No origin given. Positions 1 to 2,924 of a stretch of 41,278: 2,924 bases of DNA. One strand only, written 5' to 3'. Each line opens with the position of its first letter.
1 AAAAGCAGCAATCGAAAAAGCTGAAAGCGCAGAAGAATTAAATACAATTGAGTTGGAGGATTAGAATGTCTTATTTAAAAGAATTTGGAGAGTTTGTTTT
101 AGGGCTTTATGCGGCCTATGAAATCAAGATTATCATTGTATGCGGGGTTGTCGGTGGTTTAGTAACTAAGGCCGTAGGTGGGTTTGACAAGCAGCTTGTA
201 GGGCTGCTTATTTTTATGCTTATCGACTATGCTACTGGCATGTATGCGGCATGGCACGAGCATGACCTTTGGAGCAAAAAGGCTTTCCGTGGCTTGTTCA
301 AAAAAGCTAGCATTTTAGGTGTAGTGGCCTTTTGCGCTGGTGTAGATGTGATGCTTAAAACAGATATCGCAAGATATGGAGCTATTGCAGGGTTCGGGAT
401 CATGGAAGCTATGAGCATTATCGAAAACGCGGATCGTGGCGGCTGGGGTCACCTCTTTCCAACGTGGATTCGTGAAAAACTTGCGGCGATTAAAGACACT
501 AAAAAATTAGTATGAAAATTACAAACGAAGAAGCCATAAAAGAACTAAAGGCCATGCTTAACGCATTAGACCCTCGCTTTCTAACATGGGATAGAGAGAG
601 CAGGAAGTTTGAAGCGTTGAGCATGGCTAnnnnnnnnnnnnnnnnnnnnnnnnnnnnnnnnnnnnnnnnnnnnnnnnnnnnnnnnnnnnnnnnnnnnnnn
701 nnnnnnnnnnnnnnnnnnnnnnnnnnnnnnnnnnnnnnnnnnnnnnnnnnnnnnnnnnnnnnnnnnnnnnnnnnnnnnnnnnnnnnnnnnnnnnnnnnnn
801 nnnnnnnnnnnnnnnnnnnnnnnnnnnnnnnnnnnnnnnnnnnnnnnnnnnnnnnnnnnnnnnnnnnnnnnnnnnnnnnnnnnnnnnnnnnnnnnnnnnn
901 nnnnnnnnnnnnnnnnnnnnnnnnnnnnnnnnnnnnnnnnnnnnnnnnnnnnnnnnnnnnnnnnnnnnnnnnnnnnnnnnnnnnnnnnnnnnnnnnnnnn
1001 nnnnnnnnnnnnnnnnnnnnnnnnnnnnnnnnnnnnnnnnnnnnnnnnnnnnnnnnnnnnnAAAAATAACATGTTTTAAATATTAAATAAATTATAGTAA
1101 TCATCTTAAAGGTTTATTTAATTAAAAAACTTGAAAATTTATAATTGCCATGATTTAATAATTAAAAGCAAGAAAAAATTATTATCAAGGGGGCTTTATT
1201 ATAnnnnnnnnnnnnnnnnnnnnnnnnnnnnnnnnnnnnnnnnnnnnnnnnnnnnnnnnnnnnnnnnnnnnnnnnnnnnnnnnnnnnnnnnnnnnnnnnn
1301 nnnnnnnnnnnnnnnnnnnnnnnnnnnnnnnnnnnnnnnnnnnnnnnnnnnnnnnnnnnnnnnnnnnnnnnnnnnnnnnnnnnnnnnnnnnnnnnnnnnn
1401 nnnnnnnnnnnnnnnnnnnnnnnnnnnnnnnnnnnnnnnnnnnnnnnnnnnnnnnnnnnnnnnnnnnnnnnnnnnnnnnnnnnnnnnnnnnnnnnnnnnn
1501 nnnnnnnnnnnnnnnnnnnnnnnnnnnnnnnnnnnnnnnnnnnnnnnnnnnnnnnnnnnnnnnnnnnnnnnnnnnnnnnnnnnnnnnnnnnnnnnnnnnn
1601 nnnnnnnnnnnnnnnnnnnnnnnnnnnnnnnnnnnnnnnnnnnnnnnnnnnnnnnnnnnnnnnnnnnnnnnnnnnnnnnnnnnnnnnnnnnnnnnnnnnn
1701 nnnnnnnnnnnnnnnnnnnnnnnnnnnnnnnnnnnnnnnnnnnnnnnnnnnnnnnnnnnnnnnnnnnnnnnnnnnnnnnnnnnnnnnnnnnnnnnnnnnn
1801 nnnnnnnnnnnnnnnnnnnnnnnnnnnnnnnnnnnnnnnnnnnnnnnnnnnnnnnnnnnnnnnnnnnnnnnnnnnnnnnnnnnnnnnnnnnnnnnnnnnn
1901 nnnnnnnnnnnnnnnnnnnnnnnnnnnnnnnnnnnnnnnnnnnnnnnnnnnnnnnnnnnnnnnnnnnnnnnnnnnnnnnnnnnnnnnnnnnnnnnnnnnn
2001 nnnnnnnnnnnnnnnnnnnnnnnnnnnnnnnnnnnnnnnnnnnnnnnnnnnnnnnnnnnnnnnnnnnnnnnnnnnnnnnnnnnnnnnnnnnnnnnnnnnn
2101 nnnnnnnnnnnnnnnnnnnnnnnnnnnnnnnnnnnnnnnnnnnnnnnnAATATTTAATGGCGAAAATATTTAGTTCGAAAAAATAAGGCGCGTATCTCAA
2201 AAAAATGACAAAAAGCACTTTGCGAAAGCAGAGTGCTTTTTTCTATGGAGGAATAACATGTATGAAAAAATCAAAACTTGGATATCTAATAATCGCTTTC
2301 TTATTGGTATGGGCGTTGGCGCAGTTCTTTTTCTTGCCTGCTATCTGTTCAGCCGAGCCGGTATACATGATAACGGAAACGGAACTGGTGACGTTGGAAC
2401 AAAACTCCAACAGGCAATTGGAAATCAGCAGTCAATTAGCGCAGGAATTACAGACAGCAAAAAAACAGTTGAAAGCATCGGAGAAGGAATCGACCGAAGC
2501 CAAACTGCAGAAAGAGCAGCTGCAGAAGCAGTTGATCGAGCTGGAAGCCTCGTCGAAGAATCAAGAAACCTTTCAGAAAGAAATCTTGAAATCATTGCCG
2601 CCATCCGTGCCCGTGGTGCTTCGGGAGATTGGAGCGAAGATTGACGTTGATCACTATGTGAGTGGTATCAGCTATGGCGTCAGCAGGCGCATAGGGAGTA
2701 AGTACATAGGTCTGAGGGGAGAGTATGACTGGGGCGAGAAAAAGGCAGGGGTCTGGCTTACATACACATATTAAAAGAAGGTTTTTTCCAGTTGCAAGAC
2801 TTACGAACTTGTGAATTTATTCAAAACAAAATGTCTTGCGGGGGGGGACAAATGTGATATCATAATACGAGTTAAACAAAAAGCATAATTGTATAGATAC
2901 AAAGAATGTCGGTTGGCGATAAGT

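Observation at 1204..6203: Phage-borne type V secretion adhesin cassette (trimeric autotransporter + small membrane protein + 1055-aa classical autotransporter) in the moron slot between the lysin and attP/int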

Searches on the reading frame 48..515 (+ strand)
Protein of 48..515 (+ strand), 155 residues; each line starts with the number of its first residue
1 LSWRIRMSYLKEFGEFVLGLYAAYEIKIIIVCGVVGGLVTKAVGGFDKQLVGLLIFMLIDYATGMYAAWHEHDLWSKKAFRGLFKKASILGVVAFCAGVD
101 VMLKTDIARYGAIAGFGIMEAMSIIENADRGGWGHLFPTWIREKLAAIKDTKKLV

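Call 3: search_protein_families(library=pfam, proteins=[window:48-515:+], max_evalue=0.01)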
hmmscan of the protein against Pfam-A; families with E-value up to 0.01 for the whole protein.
window:48-515:+ (155 aa): 1 family
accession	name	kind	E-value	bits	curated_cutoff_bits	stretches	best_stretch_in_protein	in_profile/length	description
PF05105.17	Phage_holin_4_1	-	9.5e-25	87.4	22.2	1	39-150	3-116/116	Bacteriophage holin family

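Call 4: search_protein_families(library=ncbifam, proteins=[window:48-515:+], max_evalue=0.01)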
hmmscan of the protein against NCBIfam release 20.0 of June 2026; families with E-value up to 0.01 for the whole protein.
window:48-515:+ (155 aa): 2 families
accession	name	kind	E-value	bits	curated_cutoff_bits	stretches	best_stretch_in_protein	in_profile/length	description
TIGR01593.1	holin_tox_secr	subfamily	1e-14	54.6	40.2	1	36-132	5-103/128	toxin secretion/phage lysis holin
NF035928.1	holin_1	subfamily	5.2e-05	23.7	150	1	53-150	12-115/117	bacteriophage holin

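Call 30: search_protein_families(library=phrogs, proteins=[window:48-515:+], max_evalue=0.01)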
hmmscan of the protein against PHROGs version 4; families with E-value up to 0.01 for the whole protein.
window:48-515:+ (155 aa): 2 families
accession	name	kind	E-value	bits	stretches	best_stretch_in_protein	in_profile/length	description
phrog_199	-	lysis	1.4e-17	64.6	1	27-152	7-131/545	holin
phrog_21233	-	unknown function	8.1e-10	39.7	1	30-89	10-69/72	-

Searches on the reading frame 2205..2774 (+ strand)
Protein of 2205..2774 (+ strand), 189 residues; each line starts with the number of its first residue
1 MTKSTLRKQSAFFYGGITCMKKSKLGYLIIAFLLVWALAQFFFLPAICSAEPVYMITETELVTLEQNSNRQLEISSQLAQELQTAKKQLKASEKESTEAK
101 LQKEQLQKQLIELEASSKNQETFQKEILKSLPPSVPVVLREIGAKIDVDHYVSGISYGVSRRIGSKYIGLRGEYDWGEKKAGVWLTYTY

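Call 3: search_protein_families(library=pfam, proteins=[window:2205-2774:+], max_evalue=0.01)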
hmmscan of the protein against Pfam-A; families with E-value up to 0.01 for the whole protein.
window:2205-2774:+ (189 aa): 1 family
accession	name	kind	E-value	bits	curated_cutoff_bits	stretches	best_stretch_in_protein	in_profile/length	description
PF22715.1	SNaCT9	-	0.00096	19.9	27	1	40-130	35-125/137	Short NACHT-associated C-Terminal domain, family 9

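Call 4: search_protein_families(library=ncbifam, proteins=[window:2205-2774:+], max_evalue=0.01)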
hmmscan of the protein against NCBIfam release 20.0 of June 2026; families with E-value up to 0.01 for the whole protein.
window:2205-2774:+ (189 aa): 0 families

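Call 30: search_protein_families(library=phrogs, proteins=[window:2262-2774:+], max_evalue=0.01)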
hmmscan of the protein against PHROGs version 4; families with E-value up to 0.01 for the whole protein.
window:2262-2774:+ (170 aa): 0 families

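Call 60: find_homologous_proteins(query=window:2262-2774:+)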
Query window:2262-2774:+ (170 aa): 576 proteins with E <= 0.001 among 692 candidates; the best 120 are listed.
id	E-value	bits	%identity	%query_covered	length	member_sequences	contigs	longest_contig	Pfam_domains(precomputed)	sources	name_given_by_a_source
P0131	1.5e-94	332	93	100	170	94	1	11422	-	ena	-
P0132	3.0e-86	305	84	100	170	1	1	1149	-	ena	-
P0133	8.9e-86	303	85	100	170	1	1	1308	-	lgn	-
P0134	1.4e-85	303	84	100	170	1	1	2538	-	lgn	-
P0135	1.5e-85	303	85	100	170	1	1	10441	-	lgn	-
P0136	1.6e-85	303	84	100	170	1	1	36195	-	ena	-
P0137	4.2e-85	301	85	100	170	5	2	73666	-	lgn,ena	-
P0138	7.0e-85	301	83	100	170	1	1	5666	-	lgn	-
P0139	8.3e-85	300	84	100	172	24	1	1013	-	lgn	-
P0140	1.3e-84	300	83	100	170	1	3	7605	-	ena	-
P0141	8.2e-84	297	83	100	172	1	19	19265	-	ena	-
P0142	1.2e-83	296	82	100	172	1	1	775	-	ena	-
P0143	8.5e-83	294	82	100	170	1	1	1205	-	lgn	-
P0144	8.9e-83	294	84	100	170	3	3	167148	-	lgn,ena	-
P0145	1.1e-82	293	81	100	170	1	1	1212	-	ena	-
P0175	1.1e-80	287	81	100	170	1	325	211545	-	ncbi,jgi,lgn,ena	-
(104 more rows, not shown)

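Call 70: predict_structure(alignment_id=A2)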
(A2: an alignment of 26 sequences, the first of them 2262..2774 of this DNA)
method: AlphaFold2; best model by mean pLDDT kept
length: 170 residues; sequences in the alignment: 26
mean_pLDDT: 56.2   pTM: 0.27
mean pLDDT of the five models: 56.2, 55.3, 52.6, 49.0, 47.2
residues with pLDDT >= 90: 0; 70-90: 18; 50-70: 106; < 50: 46
segments of 3 or more residues with pLDDT < 50: 25-42, 112-116, 123-131, 168-170
pLDDT, mean of each block of 10 residues (from residue 1): 58 71 49 40 51 59 65 60 71 66 55 49 45 51 53 60 51
secondary structure, 60 per line:
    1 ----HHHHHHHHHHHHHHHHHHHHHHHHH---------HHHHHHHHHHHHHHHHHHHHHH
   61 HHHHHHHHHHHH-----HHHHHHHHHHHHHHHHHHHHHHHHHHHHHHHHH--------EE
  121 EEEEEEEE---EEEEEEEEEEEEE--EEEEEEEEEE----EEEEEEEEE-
elements in order: H5-29 H39-72 H78-110 E119-128 E132-144 E147-156 E161-169

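Call 82: search_protein_families(library=pfam, proteins=[window:2262-2774:+], max_evalue=5)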
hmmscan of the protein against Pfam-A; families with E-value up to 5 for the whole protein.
window:2262-2774:+ (170 aa): 7 families
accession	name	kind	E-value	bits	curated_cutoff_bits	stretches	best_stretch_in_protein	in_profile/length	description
PF22715.1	SNaCT9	-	0.00077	20.3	27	1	21-111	35-125/137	Short NACHT-associated C-Terminal domain, family 9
PF18910.5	DUF5665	-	0.019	15.5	27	1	6-28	22-44/56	Domain of unknown function (DUF5665)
PF19745.5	FUT8_N_cat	-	0.03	13.5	27.6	1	7-106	9-103/499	Alpha-(1,6)-fucosyltransferase N- and catalytic domains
PF10721.14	DUF2514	-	0.33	11.4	26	1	47-99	48-102/161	Protein of unknown function (DUF2514)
PF01544.23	CorA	-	0.35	10.6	27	1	44-111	115-181/292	CorA-like Mg2+ transporter protein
PF22770.2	POP1_C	-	0.52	11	24.3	1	34-117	21-103/174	POP1 C-terminal domain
PF16064.11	DUF4806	-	4.8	8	25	0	38-73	11-45/90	Domain of unknown function (DUF4806)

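Call 83: find_encoding_contigs(protein=P0175, flank=6000, max_places=10)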
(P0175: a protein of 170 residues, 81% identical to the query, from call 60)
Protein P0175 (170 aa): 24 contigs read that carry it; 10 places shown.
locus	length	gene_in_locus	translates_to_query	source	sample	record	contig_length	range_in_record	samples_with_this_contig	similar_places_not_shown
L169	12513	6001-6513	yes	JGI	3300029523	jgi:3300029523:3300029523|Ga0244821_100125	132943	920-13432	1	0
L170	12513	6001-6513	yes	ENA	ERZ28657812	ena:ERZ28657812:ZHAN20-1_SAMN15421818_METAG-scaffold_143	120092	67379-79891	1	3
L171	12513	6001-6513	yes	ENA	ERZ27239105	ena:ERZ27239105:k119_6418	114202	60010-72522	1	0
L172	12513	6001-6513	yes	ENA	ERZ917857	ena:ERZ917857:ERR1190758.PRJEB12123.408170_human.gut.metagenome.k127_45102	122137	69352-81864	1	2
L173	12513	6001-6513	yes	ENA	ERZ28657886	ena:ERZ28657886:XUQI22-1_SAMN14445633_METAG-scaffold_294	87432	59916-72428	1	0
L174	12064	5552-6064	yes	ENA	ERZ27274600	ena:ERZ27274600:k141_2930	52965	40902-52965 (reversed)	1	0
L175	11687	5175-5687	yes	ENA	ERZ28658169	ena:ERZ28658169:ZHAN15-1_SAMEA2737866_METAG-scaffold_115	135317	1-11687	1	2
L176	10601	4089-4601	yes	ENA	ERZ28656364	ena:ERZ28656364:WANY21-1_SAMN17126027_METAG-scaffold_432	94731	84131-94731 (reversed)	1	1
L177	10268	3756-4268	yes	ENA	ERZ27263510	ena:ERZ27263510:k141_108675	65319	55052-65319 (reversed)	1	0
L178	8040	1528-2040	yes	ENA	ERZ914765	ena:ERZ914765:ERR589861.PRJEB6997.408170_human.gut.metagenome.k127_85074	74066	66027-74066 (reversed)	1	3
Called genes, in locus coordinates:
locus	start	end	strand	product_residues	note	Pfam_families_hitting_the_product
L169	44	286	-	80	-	PF21882:Gp53-like_C (weak)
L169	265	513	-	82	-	-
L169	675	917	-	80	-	-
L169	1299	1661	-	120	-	-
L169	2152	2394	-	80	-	PF21882:Gp53-like_C (weak)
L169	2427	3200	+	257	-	-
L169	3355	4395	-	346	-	PF00589:Phage_integrase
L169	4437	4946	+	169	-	PF05105:Phage_holin_4_1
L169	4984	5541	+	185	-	PF01520:Amidase_3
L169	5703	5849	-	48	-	-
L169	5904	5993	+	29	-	-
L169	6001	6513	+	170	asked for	-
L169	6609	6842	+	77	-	-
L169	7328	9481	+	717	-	PF00580:UvrD-helicase, PF01443:Viral_helicase1 (faint), PF13245:AAA_19, PF13087:AAA_12 (faint), PF13361:UvrD_C, PF13538:UvrD_C_2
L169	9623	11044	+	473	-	PF26363:Phospholipase-like (faint), PF01764:Lipase_3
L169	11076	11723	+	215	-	PF03167:UDG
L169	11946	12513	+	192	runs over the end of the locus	PF12672:DUF3793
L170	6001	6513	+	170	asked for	-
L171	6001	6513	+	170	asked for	-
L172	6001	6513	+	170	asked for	-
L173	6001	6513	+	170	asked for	-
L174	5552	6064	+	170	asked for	-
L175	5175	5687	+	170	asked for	-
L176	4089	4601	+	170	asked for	-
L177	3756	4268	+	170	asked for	-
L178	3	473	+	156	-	?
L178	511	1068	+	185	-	PF01520:Amidase_3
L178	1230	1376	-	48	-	-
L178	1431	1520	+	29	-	-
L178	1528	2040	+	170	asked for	-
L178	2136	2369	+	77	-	-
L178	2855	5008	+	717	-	PF00580:UvrD-helicase, PF01443:Viral_helicase1 (faint), PF13245:AAA_19, PF13087:AAA_12 (faint), PF13361:UvrD_C, PF13538:UvrD_C_2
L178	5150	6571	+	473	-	PF26363:Phospholipase-like (faint), PF01764:Lipase_3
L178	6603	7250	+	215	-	PF03167:UDG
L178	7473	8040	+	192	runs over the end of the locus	PF12672:DUF3793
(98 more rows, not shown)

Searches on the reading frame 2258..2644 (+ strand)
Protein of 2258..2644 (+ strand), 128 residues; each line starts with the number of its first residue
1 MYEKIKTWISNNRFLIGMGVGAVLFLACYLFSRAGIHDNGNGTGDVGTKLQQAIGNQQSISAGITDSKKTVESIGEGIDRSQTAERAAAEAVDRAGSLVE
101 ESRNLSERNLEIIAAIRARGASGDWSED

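Call 30: search_protein_families(library=phrogs, proteins=[window:2258-2644:+], max_evalue=0.01)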
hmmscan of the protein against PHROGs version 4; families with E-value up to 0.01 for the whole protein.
window:2258-2644:+ (128 aa): 1 family
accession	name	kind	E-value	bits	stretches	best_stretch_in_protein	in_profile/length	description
phrog_18860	-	unknown function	4.3e-05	24.4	1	1-116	1-126/141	-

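Call 82: search_protein_families(library=pfam, proteins=[window:2258-2644:+], max_evalue=5)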
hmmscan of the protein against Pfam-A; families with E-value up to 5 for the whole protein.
window:2258-2644:+ (128 aa): 1 family
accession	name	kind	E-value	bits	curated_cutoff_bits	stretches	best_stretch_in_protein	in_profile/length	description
PF10294.15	Methyltransf_16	-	0.058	13.6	21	1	38-102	52-115/174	Lysine methyltransferase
